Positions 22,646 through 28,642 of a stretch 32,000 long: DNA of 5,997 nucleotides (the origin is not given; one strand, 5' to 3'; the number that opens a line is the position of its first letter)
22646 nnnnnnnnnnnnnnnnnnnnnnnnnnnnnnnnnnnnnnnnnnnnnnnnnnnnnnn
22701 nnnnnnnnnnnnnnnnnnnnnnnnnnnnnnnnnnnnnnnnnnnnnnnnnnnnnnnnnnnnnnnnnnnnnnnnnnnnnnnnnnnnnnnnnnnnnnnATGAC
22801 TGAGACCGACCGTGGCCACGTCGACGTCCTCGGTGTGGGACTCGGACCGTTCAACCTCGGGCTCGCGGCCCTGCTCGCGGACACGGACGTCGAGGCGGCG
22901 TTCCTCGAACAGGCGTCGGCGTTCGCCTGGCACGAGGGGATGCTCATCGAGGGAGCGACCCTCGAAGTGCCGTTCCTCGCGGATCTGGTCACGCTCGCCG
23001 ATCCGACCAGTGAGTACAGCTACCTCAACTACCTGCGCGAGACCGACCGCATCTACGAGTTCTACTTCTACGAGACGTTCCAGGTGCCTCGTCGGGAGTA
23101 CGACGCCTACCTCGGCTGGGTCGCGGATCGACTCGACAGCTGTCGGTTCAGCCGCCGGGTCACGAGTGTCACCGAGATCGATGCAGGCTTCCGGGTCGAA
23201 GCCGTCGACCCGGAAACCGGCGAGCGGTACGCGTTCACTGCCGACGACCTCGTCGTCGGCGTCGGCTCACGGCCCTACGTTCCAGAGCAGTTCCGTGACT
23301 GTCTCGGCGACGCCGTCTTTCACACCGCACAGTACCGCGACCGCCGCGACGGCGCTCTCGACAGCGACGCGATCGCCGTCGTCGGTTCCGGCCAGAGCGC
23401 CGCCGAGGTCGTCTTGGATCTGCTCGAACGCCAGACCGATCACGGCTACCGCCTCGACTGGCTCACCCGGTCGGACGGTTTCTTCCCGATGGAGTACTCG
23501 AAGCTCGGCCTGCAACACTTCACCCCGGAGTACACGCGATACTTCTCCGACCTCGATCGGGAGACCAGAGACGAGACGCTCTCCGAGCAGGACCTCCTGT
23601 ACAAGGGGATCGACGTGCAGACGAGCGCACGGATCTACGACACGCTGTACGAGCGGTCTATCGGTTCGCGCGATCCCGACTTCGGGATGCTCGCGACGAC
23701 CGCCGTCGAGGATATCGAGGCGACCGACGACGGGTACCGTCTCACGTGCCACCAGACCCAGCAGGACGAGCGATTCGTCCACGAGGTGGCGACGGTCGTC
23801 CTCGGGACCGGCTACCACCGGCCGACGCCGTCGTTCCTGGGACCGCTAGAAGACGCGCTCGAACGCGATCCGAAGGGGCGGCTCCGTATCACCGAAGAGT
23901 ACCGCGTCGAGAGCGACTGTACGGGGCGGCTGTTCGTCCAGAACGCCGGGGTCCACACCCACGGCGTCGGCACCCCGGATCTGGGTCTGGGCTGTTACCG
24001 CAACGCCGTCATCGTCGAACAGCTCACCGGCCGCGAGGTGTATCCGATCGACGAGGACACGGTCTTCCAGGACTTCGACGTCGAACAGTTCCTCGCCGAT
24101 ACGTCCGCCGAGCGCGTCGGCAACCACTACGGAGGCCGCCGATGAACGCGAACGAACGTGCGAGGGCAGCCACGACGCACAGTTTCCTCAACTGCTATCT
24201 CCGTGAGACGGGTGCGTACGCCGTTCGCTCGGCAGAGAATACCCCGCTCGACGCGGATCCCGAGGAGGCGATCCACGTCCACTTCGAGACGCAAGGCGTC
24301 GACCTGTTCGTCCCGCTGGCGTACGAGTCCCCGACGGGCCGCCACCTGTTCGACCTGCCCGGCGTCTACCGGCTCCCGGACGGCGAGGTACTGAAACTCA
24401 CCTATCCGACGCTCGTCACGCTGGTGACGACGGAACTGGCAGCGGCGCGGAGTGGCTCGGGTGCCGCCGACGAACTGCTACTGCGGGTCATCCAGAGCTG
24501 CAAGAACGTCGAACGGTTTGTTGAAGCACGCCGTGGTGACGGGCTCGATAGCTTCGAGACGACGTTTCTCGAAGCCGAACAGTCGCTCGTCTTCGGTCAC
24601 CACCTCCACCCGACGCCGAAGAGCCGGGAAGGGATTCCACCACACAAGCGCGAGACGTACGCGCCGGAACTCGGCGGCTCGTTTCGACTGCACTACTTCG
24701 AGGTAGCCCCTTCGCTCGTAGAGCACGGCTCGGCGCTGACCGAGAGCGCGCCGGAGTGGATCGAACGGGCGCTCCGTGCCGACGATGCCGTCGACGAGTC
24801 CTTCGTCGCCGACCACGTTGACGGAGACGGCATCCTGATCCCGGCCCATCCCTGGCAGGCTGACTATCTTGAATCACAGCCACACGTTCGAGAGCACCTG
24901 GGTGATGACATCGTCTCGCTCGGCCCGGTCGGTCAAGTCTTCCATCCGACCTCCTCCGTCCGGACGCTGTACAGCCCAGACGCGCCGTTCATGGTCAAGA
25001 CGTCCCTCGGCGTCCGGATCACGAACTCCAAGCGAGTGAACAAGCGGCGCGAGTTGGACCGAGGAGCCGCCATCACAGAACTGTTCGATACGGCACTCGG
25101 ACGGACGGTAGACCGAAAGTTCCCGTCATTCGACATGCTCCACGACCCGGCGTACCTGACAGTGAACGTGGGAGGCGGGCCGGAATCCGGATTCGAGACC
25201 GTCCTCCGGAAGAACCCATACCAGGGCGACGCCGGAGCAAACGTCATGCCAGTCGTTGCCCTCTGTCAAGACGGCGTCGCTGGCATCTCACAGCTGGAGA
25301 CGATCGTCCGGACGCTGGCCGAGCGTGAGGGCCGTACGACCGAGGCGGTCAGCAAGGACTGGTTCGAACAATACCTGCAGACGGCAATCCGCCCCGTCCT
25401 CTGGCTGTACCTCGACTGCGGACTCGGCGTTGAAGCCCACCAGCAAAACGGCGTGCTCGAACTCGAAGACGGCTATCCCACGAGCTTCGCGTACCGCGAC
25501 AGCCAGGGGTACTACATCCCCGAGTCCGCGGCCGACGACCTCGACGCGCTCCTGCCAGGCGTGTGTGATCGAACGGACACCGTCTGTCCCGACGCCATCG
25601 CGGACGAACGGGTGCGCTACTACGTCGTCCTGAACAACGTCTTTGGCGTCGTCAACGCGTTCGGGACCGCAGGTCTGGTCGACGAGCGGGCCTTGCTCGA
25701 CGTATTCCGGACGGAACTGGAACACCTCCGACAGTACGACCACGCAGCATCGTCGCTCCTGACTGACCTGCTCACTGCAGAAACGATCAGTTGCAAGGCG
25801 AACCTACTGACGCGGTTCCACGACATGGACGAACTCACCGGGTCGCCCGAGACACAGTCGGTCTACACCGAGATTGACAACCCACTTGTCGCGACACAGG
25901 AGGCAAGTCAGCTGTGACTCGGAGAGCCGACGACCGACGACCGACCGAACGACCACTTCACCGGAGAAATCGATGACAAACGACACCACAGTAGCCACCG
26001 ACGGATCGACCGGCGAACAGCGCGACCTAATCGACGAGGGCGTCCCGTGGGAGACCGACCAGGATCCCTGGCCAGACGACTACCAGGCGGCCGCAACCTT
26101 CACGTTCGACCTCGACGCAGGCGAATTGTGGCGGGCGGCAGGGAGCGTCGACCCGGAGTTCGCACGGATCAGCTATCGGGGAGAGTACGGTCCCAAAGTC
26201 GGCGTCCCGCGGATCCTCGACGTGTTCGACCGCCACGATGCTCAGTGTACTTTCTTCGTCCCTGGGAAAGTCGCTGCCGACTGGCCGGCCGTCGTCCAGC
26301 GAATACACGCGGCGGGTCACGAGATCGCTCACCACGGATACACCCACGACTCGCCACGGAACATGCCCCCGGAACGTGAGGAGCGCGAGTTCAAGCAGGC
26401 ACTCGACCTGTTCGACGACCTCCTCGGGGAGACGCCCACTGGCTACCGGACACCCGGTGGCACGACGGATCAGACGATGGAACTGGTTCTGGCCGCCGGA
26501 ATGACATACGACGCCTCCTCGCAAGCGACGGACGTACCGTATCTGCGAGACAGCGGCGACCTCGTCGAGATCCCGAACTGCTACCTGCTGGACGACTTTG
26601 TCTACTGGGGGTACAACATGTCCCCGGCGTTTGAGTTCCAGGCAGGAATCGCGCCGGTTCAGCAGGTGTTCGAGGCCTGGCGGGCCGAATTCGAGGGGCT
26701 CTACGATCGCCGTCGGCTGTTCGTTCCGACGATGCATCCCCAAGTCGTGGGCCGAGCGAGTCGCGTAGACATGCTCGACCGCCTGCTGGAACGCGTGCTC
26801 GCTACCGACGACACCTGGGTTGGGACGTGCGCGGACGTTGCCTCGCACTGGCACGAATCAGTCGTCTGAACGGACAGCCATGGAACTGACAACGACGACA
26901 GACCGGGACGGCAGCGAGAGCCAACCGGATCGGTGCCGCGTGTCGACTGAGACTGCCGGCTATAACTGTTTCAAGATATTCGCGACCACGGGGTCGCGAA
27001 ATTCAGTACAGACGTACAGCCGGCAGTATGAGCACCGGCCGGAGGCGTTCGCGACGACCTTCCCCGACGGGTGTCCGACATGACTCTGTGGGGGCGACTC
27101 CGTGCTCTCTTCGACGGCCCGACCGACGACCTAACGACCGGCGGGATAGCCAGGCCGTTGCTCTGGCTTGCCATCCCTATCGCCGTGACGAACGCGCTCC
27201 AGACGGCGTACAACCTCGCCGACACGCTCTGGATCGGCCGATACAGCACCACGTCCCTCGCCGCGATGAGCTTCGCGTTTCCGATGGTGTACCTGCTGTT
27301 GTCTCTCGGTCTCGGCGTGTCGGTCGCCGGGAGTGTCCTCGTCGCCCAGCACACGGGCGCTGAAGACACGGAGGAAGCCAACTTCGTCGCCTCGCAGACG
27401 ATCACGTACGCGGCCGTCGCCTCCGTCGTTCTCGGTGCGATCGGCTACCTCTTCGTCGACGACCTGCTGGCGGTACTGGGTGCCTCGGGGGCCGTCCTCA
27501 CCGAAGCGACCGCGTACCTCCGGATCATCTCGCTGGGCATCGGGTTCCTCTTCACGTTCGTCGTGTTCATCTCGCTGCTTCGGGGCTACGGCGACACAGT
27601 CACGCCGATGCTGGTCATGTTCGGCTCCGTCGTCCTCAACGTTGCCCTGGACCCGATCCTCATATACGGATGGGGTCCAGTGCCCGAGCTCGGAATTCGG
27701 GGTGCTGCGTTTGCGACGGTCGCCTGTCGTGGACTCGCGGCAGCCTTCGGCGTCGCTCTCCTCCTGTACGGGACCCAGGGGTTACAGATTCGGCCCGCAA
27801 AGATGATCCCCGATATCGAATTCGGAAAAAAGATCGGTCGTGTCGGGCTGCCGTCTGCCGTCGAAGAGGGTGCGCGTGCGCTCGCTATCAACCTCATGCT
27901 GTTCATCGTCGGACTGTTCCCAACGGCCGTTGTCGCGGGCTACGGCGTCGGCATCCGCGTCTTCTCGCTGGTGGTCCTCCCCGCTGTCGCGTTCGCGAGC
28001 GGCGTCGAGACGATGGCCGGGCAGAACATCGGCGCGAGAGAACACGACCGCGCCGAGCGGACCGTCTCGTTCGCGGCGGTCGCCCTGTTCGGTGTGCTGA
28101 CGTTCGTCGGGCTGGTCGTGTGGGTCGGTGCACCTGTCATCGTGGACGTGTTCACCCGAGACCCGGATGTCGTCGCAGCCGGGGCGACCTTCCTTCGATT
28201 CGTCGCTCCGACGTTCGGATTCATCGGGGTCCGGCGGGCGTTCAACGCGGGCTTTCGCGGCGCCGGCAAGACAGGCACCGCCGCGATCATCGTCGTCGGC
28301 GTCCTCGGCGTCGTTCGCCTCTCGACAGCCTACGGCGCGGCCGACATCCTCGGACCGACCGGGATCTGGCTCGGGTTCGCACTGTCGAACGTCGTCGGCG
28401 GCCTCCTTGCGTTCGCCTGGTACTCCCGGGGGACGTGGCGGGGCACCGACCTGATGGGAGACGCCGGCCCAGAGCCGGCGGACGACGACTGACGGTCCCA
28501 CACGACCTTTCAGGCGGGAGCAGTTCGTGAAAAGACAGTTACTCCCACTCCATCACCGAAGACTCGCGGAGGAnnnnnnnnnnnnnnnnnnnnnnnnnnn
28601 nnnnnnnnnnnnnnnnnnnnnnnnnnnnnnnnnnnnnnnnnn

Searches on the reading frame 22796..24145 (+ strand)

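Call 8: search_protein_families(library=pfam, proteins=[window:22796-24145:+])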
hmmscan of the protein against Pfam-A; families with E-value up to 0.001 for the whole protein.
window:22796-24145:+ (449 aa): 2 families
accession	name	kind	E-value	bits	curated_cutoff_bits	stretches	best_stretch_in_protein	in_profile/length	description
PF13434.12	Lys_Orn_oxgnase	-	9.5e-109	364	21.3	1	9-341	3-338/339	L-lysine 6-monooxygenase/L-ornithine 5-monooxygenase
PF07992.20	Pyr_redox_2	-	5.3e-07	29.8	26.1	1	123-209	73-161/291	Pyridine nucleotide-disulphide oxidoreductase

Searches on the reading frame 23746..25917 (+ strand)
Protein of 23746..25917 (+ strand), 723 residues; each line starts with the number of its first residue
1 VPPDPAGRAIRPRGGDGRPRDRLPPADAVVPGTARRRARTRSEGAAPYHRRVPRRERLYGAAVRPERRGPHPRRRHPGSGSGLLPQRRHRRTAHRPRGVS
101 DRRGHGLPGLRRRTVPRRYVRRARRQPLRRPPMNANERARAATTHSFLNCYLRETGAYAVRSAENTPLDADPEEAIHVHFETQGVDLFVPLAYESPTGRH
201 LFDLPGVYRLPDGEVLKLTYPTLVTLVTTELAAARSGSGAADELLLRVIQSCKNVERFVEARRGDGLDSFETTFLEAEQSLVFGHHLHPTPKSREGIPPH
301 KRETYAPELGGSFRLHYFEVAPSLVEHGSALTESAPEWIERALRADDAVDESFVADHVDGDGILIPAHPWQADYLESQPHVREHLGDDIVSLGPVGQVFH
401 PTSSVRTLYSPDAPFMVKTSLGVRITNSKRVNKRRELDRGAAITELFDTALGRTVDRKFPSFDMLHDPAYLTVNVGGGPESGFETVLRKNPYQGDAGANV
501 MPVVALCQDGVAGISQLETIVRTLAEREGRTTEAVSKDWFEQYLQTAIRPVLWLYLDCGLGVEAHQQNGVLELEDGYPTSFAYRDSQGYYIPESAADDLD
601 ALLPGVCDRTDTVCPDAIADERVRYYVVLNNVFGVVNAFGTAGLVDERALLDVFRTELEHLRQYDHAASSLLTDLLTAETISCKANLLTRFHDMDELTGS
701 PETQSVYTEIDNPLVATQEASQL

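Call 9: search_protein_families(library=pfam, proteins=[window:23746-25917:+])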
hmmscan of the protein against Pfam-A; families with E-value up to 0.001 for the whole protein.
window:23746-25917:+ (723 aa): 2 families
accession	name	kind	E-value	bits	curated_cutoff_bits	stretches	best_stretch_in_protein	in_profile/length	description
PF04183.18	IucA_IucC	-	7.3e-59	199.7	25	1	273-508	1-239/239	IucA / IucC family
PF06276.17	FhuF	-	2.8e-36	125.9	25.2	1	538-698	2-160/161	Ferric iron reductase FhuF-like transporter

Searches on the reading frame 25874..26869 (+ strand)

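Call 9: search_protein_families(library=pfam, proteins=[window:25874-26869:+])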
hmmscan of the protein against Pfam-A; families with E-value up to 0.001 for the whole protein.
window:25874-26869:+ (331 aa): 1 family
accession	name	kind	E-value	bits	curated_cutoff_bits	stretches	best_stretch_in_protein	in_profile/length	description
PF01522.26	Polysacc_deac_1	-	1.2e-22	80.6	23.1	1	105-211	15-122/124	Polysaccharide deacetylase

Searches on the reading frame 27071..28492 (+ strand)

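Call 9: search_protein_families(library=pfam, proteins=[window:27071-28492:+])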
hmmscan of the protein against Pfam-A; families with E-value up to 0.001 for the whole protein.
window:27071-28492:+ (473 aa): 1 family
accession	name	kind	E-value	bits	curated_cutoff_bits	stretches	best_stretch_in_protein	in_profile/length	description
PF01554.23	MatE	-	6.1e-60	202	24.9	2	36-196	1-161/161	MatE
